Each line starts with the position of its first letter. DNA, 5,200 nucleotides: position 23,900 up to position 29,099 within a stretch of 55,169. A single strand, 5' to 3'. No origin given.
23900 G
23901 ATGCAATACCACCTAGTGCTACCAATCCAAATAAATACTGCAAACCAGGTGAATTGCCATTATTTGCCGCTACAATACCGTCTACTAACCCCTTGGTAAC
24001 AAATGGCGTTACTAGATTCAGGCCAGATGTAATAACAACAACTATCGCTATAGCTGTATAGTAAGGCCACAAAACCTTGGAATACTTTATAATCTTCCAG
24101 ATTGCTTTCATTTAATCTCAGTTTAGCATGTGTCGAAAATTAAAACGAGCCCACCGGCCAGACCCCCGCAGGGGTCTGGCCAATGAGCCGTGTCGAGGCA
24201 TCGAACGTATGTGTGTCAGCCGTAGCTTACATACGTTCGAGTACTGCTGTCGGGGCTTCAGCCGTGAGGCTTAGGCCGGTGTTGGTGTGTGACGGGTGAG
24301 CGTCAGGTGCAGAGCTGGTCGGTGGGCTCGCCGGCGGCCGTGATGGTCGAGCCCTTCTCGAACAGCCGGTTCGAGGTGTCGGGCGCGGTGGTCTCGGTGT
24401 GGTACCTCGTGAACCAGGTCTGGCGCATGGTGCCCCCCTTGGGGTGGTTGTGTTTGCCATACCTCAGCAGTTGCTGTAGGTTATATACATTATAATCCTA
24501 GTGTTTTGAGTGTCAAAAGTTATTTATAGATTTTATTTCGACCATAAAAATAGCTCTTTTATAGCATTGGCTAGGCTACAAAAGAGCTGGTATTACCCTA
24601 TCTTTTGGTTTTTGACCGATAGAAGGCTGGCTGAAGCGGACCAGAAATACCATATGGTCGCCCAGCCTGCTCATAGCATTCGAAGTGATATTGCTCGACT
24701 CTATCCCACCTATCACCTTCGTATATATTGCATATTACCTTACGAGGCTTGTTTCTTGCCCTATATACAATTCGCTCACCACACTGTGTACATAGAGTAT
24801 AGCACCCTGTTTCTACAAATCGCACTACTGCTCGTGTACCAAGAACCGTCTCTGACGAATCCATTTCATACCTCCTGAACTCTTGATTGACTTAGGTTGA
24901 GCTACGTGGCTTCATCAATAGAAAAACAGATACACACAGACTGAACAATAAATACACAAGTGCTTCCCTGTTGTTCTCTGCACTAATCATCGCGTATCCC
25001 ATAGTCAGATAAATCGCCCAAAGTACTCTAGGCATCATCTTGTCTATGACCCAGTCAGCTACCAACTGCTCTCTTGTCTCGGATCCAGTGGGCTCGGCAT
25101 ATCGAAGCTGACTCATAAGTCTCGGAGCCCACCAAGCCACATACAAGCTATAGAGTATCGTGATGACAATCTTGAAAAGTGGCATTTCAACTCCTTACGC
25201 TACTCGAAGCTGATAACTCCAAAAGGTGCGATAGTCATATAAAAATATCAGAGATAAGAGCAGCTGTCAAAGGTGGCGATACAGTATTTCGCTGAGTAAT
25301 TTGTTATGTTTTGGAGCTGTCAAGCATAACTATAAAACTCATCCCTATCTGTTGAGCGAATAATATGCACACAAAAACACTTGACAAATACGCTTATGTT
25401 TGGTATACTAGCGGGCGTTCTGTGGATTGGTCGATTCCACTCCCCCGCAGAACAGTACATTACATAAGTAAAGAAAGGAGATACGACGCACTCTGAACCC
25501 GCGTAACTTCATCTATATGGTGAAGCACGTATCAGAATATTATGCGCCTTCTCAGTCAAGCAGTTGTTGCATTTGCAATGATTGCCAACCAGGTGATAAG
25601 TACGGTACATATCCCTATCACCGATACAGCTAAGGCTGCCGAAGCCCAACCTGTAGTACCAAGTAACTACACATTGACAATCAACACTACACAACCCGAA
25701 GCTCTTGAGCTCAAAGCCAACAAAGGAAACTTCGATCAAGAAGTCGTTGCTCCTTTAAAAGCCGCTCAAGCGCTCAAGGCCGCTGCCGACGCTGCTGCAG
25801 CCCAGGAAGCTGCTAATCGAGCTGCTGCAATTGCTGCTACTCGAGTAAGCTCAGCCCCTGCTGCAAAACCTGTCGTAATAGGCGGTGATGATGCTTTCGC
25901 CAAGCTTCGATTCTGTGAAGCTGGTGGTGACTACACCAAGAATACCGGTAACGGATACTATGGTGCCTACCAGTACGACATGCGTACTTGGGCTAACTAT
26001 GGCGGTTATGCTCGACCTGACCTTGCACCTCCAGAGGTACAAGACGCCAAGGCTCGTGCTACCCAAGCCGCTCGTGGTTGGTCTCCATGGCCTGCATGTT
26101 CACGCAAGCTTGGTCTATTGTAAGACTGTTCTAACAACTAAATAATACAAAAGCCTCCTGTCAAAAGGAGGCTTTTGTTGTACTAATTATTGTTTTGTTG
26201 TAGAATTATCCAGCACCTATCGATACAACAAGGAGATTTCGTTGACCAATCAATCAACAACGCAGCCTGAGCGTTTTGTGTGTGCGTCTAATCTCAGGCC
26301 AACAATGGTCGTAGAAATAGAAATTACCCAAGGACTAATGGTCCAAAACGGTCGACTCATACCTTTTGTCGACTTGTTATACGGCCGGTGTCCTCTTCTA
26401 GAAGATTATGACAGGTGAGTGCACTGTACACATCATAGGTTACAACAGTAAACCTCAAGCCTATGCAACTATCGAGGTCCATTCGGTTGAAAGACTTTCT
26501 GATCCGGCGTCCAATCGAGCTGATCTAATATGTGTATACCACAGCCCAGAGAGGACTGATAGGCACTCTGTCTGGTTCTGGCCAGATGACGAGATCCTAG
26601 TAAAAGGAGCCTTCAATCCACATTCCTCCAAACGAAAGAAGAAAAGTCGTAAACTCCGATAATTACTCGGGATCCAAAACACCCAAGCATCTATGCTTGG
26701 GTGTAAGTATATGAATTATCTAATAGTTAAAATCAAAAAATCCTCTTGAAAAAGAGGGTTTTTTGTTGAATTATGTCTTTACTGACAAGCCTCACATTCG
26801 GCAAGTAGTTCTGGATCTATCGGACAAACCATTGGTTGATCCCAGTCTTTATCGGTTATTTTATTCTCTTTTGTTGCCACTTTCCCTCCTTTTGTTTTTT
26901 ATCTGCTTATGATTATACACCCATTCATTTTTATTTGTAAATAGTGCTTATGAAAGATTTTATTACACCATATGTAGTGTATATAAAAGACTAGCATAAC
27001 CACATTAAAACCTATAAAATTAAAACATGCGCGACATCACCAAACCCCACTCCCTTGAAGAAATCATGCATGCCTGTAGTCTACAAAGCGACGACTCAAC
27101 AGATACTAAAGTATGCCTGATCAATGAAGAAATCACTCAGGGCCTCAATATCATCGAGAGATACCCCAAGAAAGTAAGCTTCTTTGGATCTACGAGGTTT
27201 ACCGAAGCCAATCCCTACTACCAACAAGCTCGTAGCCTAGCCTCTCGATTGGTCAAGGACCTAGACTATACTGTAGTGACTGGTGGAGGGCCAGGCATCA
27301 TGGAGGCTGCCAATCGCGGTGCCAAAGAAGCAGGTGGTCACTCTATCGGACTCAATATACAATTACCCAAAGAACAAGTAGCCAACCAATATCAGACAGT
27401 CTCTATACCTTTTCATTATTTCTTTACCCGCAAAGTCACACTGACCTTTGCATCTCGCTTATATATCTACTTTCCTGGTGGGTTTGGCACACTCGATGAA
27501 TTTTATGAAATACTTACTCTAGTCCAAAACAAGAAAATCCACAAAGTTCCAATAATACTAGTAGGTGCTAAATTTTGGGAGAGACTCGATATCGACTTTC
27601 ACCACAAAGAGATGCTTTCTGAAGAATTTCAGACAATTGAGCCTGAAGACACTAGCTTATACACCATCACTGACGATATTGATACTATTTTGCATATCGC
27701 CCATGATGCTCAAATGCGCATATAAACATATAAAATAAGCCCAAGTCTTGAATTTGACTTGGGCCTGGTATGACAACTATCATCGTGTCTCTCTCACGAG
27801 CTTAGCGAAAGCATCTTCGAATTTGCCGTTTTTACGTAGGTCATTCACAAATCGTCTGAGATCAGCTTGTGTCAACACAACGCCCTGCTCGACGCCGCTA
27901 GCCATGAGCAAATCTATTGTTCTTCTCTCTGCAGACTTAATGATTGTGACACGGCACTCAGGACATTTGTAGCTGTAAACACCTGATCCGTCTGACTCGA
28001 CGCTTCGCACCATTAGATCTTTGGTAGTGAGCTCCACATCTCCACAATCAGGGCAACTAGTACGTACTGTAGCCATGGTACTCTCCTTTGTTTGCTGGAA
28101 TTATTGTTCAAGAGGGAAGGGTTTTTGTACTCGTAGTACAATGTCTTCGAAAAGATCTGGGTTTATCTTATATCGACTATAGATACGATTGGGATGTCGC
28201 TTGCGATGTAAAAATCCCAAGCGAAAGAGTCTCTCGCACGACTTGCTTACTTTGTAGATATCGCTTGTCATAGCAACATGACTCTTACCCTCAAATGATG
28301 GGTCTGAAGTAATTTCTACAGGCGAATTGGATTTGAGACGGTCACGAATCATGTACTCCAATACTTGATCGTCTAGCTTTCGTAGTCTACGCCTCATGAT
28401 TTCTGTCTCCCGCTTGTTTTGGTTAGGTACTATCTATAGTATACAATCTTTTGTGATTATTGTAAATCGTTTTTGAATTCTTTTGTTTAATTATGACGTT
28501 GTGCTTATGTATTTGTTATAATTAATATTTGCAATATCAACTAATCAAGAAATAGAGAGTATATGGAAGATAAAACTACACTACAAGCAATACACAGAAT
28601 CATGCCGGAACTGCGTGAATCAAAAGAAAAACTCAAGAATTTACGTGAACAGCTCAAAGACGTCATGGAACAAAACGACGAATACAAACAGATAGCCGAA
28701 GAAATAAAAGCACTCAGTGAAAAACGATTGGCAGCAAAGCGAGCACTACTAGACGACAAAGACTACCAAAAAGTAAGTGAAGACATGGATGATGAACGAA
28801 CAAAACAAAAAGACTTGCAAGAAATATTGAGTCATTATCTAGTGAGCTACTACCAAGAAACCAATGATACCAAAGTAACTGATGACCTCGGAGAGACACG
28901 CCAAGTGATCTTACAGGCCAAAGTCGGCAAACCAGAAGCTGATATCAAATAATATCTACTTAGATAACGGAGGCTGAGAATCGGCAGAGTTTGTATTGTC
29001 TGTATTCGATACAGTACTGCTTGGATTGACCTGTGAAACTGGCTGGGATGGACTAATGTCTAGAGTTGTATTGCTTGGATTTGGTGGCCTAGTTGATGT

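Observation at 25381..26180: Secreted Rpf-type muralytic protein behind a strong promoter and a long switch-like leader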

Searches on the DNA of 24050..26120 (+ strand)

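Call 7: search_rna_families(source=window, start=24050, end=25650, threshold=evalue, max_evalue=10, show_alignments=4)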
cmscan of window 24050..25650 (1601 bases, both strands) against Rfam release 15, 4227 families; matches with E-value up to 10: 6.
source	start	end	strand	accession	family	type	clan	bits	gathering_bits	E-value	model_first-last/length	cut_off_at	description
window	24556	24613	+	RF02425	SpF01_sRNA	Gene; sRNA;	-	22.6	55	3.3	1-80/80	no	Streptococcus sRNA SpF01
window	24145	24191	-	RF04141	MIR8622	Gene; miRNA;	-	17.6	197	2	1-212/212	no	MIR8622 microRNA precursor family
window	24139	24195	-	RF01044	mir-345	Gene; miRNA;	-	15.3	65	6.8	1-91/91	no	mir-345 microRNA precursor family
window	24931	25046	-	RF00012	U3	Gene; snRNA; snoRNA; CD-box;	CL00100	14.5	34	1.9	1-219/219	no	Small nucleolar RNA U3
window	24294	24336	+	RF03057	nhaA-I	Cis-reg; riboswitch;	-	14.2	37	7.7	1-55/55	no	nhaA-I RNA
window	24591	24807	-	RF01794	sok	Gene; antitoxin;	-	14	59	3.2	1-157/157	no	sok antitoxin (CssrC)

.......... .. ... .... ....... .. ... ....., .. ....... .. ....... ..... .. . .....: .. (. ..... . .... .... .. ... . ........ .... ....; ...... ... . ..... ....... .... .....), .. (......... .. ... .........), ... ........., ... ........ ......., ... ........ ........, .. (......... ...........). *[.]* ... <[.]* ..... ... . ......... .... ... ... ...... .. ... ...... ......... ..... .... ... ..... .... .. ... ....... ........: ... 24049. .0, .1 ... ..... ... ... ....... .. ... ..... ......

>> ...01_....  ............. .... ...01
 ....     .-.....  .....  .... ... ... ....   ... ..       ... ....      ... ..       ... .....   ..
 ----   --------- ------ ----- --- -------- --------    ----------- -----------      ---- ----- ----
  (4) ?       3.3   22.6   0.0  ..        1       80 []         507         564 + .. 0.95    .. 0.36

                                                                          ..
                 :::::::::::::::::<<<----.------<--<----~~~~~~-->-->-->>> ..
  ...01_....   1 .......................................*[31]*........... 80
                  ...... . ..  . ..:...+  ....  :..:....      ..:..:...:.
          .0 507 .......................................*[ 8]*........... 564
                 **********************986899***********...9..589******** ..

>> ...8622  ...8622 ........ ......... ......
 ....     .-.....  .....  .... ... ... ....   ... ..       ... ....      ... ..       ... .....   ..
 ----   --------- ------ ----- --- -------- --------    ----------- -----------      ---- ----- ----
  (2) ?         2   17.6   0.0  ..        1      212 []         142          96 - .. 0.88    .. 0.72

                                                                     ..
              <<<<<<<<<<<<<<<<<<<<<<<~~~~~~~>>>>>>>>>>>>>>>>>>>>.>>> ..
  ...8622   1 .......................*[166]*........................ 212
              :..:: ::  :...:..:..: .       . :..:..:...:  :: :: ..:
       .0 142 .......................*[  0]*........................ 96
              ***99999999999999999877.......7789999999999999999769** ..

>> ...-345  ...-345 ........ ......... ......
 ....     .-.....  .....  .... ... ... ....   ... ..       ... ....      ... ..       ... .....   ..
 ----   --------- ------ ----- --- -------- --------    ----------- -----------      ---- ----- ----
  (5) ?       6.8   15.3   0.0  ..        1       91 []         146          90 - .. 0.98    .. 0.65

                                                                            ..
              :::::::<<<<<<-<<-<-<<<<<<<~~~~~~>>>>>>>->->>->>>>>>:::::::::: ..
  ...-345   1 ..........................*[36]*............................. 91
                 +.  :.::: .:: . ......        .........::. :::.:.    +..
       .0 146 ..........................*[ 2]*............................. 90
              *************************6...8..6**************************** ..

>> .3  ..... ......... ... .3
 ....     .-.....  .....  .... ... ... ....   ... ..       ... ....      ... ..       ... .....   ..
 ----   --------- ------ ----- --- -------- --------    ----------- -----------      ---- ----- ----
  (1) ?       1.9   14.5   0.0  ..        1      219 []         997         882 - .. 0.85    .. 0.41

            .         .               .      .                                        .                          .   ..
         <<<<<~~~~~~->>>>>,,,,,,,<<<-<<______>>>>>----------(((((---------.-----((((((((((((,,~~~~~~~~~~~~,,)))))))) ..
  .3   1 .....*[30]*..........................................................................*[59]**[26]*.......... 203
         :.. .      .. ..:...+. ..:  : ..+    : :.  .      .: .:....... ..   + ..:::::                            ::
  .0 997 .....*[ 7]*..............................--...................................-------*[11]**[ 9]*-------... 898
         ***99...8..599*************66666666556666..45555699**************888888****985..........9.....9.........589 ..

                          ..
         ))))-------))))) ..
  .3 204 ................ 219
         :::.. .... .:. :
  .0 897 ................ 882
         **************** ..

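Call 18: search_rna_families(sources=[L003, L059, L061, L063, L066, L068, L052, L054, L083, L069, L075], threshold=evalue, max_evalue=1, show_alignments=3)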
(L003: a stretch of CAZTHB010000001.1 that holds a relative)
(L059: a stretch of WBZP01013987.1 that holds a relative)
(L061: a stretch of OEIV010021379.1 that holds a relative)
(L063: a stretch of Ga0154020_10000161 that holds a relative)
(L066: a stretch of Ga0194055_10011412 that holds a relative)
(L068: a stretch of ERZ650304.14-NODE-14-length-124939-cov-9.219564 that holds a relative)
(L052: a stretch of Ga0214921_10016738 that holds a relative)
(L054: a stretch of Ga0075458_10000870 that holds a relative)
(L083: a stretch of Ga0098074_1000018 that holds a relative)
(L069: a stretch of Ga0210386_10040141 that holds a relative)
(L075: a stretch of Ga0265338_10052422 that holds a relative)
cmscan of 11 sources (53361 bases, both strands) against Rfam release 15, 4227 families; matches with E-value up to 1: 6.
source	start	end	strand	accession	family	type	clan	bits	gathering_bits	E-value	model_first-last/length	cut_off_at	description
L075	15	88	-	RF00005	tRNA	Gene; tRNA;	CL00001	64.2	29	1e-11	1-71/71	no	tRNA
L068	382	447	+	RF04197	mir-9457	Gene; miRNA;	-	37.4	90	0.00062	1-68/68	no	mir-9457 microRNA precursor family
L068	390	437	-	RF04197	mir-9457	Gene; miRNA;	-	36.8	90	0.00086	1-68/68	no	mir-9457 microRNA precursor family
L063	3068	3131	-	RF02495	ohsC_RNA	Gene; antitoxin;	-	31.7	50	0.63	1-77/77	no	Oppression of Hydrophobic ORF by sRNA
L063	3043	3107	+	RF02495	ohsC_RNA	Gene; antitoxin;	-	31.4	50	0.71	1-77/77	no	Oppression of Hydrophobic ORF by sRNA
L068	3065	3123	-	RF00512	Leu_leader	Cis-reg; leader;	-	28.6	50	0.07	1-148/148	no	Leucine operon leader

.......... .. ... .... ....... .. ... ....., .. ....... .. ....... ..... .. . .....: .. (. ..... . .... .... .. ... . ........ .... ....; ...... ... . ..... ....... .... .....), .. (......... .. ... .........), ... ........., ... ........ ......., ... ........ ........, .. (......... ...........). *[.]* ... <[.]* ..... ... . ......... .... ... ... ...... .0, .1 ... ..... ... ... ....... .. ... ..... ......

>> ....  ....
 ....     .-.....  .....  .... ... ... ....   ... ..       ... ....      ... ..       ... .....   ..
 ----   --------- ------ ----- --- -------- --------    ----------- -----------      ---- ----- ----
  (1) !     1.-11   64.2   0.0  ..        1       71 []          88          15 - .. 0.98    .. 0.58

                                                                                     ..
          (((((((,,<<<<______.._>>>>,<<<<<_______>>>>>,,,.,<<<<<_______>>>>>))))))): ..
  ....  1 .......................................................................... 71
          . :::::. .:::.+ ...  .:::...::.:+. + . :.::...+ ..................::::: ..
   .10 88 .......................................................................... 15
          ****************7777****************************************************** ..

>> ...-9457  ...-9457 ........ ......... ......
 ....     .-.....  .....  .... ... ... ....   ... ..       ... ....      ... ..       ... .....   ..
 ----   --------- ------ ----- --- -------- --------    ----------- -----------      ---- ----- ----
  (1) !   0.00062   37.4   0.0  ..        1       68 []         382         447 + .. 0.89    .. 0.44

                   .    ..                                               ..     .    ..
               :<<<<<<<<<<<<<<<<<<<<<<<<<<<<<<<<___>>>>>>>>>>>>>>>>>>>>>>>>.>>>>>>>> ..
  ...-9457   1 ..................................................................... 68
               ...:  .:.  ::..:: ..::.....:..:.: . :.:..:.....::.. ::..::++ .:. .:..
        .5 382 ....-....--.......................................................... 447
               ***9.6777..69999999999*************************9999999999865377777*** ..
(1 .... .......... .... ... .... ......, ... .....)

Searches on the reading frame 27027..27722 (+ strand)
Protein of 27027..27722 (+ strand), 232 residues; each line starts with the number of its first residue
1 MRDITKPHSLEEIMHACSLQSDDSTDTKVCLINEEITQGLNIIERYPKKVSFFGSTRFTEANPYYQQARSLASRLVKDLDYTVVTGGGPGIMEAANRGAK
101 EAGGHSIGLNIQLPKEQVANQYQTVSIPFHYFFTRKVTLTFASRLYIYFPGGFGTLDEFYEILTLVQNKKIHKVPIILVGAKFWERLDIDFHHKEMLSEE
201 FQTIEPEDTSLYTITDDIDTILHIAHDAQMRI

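Call 70: search_protein_families(library=pfam, proteins=[window:27027-27722:+], max_evalue=0.01)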
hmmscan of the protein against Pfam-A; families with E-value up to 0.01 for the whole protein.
window:27027-27722:+ (232 aa): 2 families
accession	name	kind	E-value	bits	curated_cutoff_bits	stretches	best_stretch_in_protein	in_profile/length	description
PF03641.19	Lysine_decarbox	-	1.1e-25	90.7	27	1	92-222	1-128/131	Possible lysine decarboxylase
PF18306.6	LDcluster4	-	3.2e-16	59.7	26.3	1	50-171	4-120/151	SLOG cluster4 family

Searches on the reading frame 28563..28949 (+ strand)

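Call 70: search_protein_families(library=pfam, proteins=[window:28563-28949:+], max_evalue=0.01)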
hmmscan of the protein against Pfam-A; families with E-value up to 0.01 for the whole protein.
window:28563-28949:+ (129 aa): 2 families
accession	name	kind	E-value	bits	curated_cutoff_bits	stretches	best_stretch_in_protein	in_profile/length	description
PF03908.18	Sec20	-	0.00046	20.5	27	1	6-69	9-71/92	Sec20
PF25034.1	Spectrin_SYNE1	-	0.0047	17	35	1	9-109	72-169/188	Nesprin-1, spectrin repeats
